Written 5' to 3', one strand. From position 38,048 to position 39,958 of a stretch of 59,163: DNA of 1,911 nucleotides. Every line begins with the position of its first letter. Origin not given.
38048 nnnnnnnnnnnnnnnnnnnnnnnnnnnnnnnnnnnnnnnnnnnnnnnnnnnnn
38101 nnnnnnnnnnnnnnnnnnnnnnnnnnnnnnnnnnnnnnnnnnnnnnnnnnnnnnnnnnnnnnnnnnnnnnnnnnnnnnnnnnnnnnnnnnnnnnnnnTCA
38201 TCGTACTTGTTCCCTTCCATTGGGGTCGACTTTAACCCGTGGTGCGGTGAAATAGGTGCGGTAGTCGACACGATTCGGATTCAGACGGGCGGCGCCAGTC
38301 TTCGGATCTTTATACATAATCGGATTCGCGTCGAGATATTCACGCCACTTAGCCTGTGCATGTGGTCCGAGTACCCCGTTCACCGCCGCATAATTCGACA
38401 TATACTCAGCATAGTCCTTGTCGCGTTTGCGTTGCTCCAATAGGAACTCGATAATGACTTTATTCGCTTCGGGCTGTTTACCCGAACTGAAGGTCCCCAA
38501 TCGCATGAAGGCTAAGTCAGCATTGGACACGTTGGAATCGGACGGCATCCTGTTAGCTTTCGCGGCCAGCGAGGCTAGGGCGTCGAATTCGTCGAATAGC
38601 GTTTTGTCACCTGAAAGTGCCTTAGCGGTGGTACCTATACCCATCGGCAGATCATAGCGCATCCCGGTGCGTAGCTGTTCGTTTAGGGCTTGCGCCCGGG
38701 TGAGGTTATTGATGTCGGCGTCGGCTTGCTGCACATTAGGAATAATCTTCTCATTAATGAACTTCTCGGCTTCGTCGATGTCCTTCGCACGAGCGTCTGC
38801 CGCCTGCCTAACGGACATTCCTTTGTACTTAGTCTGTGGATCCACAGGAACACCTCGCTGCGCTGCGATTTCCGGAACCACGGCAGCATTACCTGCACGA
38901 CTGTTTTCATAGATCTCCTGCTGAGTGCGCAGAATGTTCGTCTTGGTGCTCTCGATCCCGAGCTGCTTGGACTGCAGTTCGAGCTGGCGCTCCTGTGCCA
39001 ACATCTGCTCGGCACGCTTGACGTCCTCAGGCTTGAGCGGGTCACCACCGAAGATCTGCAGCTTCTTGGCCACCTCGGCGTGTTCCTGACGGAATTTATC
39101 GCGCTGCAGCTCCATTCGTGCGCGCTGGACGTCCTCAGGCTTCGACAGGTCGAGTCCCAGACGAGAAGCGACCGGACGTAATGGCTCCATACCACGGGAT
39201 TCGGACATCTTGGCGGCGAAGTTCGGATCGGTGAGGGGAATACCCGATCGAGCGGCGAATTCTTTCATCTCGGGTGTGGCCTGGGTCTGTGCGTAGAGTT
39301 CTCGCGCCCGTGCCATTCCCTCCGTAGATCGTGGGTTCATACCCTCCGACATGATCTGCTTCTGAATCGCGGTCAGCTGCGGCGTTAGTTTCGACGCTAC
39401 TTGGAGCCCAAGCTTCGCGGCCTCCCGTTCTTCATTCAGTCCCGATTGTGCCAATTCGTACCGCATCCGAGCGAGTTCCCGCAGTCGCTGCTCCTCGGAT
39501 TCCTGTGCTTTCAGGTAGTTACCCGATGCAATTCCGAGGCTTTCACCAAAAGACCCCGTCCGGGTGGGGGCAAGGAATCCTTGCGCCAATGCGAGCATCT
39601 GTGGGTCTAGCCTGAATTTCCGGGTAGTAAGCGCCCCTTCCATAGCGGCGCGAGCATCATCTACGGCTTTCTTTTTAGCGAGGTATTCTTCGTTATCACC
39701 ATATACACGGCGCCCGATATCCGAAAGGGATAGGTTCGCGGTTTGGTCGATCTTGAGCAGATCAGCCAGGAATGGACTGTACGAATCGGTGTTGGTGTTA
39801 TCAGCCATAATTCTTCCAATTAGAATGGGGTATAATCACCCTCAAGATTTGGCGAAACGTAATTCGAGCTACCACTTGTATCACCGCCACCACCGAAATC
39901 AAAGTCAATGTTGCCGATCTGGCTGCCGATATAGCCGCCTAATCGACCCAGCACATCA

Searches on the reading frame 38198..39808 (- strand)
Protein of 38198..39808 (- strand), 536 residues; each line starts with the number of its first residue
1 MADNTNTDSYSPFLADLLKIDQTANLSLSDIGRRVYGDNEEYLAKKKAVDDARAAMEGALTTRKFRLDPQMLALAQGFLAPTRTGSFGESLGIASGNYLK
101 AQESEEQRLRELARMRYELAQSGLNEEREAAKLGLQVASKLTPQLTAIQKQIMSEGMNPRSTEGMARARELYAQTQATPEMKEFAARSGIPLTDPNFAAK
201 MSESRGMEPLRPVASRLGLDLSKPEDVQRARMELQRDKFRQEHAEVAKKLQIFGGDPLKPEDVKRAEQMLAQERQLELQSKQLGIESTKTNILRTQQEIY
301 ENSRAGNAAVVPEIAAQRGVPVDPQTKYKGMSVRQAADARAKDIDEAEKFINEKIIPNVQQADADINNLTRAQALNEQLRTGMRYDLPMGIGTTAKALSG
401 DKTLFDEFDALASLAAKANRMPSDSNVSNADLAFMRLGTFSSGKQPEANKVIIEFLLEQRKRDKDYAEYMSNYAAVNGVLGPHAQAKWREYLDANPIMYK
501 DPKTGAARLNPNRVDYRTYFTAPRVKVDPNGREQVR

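Call 18: search_protein_families(library=phrogs, proteins=[window:38198-39808:-])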
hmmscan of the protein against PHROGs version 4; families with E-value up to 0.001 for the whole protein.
window:38198-39808:- (536 aa): 0 families

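Call 37: search_protein_families(library=phrogs, proteins=[window:38198-39808:-], max_evalue=0.01)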
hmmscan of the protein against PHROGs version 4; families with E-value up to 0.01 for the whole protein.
window:38198-39808:- (536 aa): 0 families

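Call 89: search_protein_families(library=pfam, max_evalue=0.1, proteins=[window:38198-39808:-])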
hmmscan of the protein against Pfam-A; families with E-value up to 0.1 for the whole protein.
window:38198-39808:- (536 aa): 1 family
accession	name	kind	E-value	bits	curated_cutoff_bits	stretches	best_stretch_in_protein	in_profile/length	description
PF16525.10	MHB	-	0.074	13.7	27.4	0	480-501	40-61/77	Haemophore, haem-binding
